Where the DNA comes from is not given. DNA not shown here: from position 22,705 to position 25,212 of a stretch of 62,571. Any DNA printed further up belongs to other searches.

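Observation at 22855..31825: Five-gene cassette: oversized SBP + two permeases + NHL-TPR-Yip1 membrane protein + 735-aa lipoprotein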

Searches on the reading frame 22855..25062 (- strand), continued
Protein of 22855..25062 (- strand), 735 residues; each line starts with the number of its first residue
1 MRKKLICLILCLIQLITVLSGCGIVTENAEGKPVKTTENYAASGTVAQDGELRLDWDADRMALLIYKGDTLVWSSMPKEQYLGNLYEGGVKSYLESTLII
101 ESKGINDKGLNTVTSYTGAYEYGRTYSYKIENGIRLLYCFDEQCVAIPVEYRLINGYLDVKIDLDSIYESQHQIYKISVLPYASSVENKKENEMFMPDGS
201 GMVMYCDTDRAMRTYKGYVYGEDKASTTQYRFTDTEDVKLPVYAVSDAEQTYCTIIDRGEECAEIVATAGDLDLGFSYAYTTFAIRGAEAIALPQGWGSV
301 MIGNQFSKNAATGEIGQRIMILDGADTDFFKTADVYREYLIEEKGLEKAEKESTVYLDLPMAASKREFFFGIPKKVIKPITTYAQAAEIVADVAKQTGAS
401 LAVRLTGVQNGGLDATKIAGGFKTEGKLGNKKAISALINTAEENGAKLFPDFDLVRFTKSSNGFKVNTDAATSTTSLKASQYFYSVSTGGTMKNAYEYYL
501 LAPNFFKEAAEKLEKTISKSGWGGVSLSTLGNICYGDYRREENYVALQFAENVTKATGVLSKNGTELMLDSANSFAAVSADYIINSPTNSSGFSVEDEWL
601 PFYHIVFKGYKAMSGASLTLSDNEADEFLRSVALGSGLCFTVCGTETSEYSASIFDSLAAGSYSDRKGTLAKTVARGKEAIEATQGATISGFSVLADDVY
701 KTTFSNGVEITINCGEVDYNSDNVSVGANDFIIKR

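Call 30: search_solved_structures(query=A1, max_evalue=10, show_alignments=4)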
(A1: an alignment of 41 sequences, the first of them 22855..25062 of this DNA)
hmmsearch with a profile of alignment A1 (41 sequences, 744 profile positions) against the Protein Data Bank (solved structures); distinct sequences matched with E-value up to 10: 24.
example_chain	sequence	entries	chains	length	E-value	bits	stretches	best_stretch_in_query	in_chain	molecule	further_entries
5opq_A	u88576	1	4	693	1.5e-09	39.8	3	45-92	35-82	3,6-anhydro-D-galactosidase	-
8rzk_A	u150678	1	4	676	1.7e-09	39.6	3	46-92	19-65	Conserved hypothetical periplasmic protein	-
8rzg_A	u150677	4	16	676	1.8e-09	39.5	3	46-92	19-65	Conserved hypothetical periplasmic protein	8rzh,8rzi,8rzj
5wzq_A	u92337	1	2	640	0.00016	23.1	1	322-459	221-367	Alpha-N-acetylgalactosaminidase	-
5wzn_A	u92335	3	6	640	0.00022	22.7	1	322-455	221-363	Alpha-N-acetylgalactosaminidase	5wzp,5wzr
1i75_A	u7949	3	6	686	0.17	13.2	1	408-467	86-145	CYCLODEXTRIN GLUCANOTRANSFERASE | Cyclomaltodextrin glucanotransferase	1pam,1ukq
1d7f_A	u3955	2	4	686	0.17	13.2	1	408-467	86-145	CYCLODEXTRIN GLUCANOTRANSFERASE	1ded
1v3j_A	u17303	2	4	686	0.17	13.2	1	408-467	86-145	Cyclomaltodextrin glucanotransferase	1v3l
1uks_A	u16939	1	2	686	0.18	13.1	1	408-467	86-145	Cyclomaltodextrin glucanotransferase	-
1ukt_A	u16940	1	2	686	0.19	12.9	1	408-467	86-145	Cyclomaltodextrin glucanotransferase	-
2n3z_A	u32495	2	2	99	0.28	12.4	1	378-452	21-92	OR446 | De novo designed protein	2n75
5m99_B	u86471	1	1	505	0.34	12.2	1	423-488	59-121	Alpha-amylase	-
5m99_A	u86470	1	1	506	0.34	12.2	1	423-488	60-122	Alpha-amylase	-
9bkr_A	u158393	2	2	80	1.3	10.2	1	519-553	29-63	Isoform 2 of E3 ubiquitin-protein ligase TRIP12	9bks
1sma_A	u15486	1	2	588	1.8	9.8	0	424-478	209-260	MALTOGENIC AMYLASE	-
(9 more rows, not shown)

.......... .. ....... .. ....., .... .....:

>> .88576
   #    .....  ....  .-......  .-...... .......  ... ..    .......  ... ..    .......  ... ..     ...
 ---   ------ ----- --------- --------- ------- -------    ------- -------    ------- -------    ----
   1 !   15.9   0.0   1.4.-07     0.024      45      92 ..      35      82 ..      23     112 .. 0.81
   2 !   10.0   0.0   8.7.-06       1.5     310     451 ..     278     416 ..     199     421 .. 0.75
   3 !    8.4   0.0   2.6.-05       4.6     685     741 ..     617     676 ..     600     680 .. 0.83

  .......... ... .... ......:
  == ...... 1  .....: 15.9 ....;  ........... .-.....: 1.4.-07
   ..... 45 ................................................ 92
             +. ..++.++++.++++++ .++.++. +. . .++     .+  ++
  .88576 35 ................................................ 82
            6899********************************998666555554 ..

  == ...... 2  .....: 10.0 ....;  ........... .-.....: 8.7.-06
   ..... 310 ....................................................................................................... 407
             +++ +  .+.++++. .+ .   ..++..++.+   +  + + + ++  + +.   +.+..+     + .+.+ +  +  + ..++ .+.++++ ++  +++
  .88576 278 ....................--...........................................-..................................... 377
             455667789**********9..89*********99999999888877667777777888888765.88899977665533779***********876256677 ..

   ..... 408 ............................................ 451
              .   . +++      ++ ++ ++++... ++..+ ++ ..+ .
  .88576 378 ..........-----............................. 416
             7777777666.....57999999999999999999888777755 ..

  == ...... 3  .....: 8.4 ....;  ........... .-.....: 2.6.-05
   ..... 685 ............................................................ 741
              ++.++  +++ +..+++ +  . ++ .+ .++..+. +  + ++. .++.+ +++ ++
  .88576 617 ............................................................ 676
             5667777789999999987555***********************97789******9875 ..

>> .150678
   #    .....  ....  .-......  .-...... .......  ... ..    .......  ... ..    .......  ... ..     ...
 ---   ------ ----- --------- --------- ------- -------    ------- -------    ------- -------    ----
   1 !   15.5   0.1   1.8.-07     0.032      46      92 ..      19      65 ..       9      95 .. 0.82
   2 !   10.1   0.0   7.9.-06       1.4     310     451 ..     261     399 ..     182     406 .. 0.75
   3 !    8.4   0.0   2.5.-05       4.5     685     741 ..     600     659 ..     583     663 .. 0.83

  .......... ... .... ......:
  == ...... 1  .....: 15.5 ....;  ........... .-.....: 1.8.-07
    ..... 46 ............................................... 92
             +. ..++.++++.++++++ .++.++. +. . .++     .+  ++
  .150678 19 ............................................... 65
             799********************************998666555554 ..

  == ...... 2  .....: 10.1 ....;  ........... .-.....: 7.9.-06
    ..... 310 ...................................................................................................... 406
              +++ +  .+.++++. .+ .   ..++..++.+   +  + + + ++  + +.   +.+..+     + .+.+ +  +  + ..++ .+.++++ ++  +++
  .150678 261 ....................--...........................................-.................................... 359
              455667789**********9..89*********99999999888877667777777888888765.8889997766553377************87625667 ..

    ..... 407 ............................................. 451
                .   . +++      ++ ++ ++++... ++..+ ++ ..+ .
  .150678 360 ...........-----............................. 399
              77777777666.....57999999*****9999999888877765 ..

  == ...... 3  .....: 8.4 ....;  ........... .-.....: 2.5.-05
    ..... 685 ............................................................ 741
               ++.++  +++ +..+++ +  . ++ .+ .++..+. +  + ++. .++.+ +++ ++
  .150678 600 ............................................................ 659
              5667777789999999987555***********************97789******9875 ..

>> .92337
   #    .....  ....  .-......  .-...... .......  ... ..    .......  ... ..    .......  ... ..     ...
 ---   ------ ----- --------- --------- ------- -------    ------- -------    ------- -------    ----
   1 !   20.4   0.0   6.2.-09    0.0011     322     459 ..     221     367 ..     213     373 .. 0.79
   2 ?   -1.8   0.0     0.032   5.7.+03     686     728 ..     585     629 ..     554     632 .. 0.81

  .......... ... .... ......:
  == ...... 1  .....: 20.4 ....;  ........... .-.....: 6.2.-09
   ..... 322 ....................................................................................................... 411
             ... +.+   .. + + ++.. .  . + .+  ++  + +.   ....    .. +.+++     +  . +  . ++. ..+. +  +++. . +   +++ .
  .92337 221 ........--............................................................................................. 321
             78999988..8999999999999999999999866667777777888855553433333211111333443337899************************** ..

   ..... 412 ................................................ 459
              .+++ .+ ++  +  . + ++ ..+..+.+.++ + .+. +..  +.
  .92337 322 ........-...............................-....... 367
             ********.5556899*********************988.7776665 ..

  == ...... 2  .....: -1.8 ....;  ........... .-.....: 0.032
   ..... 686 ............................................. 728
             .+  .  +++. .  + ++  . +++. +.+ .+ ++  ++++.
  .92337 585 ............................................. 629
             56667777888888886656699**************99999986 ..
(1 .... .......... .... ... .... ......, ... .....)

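Call 32: search_protein_families(library=pfam, alignment_id=A1, max_evalue=1)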
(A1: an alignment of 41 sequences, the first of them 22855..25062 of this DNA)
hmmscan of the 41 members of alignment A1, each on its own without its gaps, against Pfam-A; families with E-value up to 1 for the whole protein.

A. member 1, window:22855-25062:- (735 aa): 1 family
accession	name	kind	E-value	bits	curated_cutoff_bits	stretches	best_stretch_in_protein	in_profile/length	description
PF18952.6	DUF5696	-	5.3e-126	422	25.6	1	130-731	7-612/612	Family of unknown function (DUF5696)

B. families by the number of members that match (of 41 scanned): 33 families (the first 25 are shown)
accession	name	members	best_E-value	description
PF18952.6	DUF5696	41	1.1e-223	Family of unknown function (DUF5696)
PF16378.10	DUF4988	2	0.0084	Domain of unknown function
PF02181.28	FH2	1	0.0068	Formin Homology 2 Domain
PF08533.16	Glyco_hydro_42C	1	0.014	Beta-galactosidase C-terminal domain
PF15592.11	Imm41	1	0.024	Immunity protein 41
PF14947.12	HTH_45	1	0.047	Winged helix-turn-helix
PF02762.20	Cbl_N3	1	0.051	CBL proto-oncogene N-terminus, SH2-like domain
PF10517.14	DM13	1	0.055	Electron transfer DM13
PF02679.21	ComA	1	0.057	(2R)-phospho-3-sulfolactate synthase (ComA)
PF22348.1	ColA_N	1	0.083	Colicin-A N-terminal domain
PF13786.12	DUF4179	1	0.092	Domain of unknown function (DUF4179)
PF00894.24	Luteo_coat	1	0.11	Luteovirus coat protein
PF18105.7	PGM1_C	1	0.13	PGM1 C-terminal domain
PF20350.3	DUF6645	1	0.13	Family of unknown function (DUF6645)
PF13772.11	AIG2_2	1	0.14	AIG2-like family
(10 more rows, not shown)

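Call 60: find_encoding_contigs(protein=P0033, flank=10000, max_places=2)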
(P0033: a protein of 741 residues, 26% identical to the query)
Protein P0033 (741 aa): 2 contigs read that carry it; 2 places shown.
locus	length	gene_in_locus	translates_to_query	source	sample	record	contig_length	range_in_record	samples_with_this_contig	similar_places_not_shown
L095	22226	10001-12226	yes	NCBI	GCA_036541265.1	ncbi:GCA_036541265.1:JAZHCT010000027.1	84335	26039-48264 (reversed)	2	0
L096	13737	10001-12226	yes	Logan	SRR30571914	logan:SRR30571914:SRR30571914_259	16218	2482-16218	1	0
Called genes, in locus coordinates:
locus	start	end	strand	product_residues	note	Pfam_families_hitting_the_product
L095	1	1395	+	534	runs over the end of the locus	PF00251:Glyco_hydro_32N, PF08244:Glyco_hydro_32C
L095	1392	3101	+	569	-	PF22680:Glyco_hydro_123_N_2, PF13320:GH123_cat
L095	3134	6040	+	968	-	PF01547:SBP_bac_1, PF13416:SBP_bac_8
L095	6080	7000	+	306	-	PF00528:BPD_transp_1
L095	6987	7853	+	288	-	PF00528:BPD_transp_1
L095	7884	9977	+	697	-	PF01436:NHL (faint), PF08450:SGL (faint), PF04893:Yip1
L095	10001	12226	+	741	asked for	PF18952:DUF5696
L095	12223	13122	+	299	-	-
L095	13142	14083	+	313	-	PF00528:BPD_transp_1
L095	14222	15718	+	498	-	PF02449:Glyco_hydro_42 (weak), PF16116:DUF4832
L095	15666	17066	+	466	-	PF03422:CBM_6, PF18099:CBM_35_2 (weak), PF16990:CBM_35 (faint), PF18573:BclA_C (faint), PF03422:CBM_6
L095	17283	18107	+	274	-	-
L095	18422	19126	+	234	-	PF00072:Response_reg, PF00486:Trans_reg_C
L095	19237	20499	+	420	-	PF00512:HisKA, PF02518:HATPase_c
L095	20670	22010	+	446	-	PF01547:SBP_bac_1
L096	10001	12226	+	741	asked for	PF18952:DUF5696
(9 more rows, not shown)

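Call 61: find_encoding_contigs(protein=P0050, flank=10000, max_places=2)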
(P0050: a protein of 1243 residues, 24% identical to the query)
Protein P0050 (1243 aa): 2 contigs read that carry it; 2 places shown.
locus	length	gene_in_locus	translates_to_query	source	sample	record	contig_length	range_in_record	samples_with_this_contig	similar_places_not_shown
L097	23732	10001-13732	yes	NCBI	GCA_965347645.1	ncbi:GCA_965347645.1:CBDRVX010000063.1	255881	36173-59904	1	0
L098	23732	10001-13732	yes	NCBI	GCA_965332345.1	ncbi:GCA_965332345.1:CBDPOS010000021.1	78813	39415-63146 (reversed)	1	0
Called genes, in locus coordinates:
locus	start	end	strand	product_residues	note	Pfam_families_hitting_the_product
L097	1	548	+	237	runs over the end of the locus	PF02463:SMC_N (faint), PF00005:ABC_tran, PF13304:AAA_21 (faint)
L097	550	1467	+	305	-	PF01458:SUFBD_core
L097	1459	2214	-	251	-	-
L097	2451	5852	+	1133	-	-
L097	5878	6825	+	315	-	-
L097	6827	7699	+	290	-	PF00528:BPD_transp_1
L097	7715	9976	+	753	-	PF01436:NHL (faint), PF00515:TPR_1 (faint), PF07719:TPR_2 (faint), PF13432:TPR_16, PF04893:Yip1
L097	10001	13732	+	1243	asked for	PF18952:DUF5696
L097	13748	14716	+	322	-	PF00528:BPD_transp_1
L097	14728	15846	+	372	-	PF00528:BPD_transp_1 (weak)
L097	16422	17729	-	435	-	PF03952:Enolase_N, PF00113:Enolase_C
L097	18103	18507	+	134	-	-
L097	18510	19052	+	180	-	-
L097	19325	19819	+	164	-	PF00731:AIRC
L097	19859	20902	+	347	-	PF00586:AIRS, PF02769:AIRS_C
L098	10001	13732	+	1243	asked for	PF18952:DUF5696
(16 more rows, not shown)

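Call 63: find_encoding_contigs(protein=P0036, flank=10000, max_places=1)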
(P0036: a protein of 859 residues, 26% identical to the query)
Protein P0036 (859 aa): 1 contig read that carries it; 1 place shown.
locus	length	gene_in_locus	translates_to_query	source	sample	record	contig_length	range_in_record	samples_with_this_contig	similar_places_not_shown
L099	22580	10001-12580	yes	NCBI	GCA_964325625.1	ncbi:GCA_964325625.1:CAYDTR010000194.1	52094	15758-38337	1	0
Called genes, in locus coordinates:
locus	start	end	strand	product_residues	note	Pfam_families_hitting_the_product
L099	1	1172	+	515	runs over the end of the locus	PF01547:SBP_bac_1, PF13416:SBP_bac_8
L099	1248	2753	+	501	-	PF17996:CE2_N (faint)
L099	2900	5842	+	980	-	PF01547:SBP_bac_1, PF13416:SBP_bac_8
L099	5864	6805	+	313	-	PF00528:BPD_transp_1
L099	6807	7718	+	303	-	PF00528:BPD_transp_1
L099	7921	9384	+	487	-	PF08450:SGL (faint), PF01436:NHL (weak)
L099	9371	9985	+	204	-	PF04893:Yip1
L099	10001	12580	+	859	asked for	PF18952:DUF5696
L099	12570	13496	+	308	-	PF00528:BPD_transp_1 (faint)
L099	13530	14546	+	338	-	PF00528:BPD_transp_1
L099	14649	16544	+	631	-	PF03747:ADP_ribosyl_GH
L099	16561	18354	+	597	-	-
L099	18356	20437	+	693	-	-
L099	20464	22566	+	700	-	-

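Call 64: find_encoding_contigs(protein=P0062, flank=10000, max_places=1)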
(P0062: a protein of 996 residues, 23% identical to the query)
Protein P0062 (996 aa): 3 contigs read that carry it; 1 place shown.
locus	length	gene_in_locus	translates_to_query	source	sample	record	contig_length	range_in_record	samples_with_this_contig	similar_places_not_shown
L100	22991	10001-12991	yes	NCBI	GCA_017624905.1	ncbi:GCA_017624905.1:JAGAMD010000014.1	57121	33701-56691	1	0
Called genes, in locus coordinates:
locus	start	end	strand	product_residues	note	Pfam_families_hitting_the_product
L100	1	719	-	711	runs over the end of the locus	PF17191:RecG_wedge, PF07517:SecA_DEAD (weak), PF00270:DEAD, PF04851:ResIII, PF00271:Helicase_C, PF19833:RecG_dom3_C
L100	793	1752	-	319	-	PF00480:ROK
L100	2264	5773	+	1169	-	PF13416:SBP_bac_8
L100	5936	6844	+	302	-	PF00528:BPD_transp_1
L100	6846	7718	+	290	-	PF00528:BPD_transp_1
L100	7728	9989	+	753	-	PF08450:SGL (weak), PF01436:NHL (faint), PF04893:Yip1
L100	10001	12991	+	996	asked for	PF18952:DUF5696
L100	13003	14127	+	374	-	PF00528:BPD_transp_1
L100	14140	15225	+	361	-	PF00528:BPD_transp_1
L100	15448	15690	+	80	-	-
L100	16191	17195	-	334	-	PF01118:Semialdhyde_dh, PF02774:Semialdhyde_dhC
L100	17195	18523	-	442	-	PF00696:AA_kinase, PF13840:ACT_7 (weak), PF22468:ACT_9, PF01842:ACT (weak)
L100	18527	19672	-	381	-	PF03447:NAD_binding_3, PF00742:Homoserine_dh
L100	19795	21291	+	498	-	PF14821:Thr_synth_N, PF00291:PALP, PF24857:THR4_C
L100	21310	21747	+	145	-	PF01842:ACT (weak)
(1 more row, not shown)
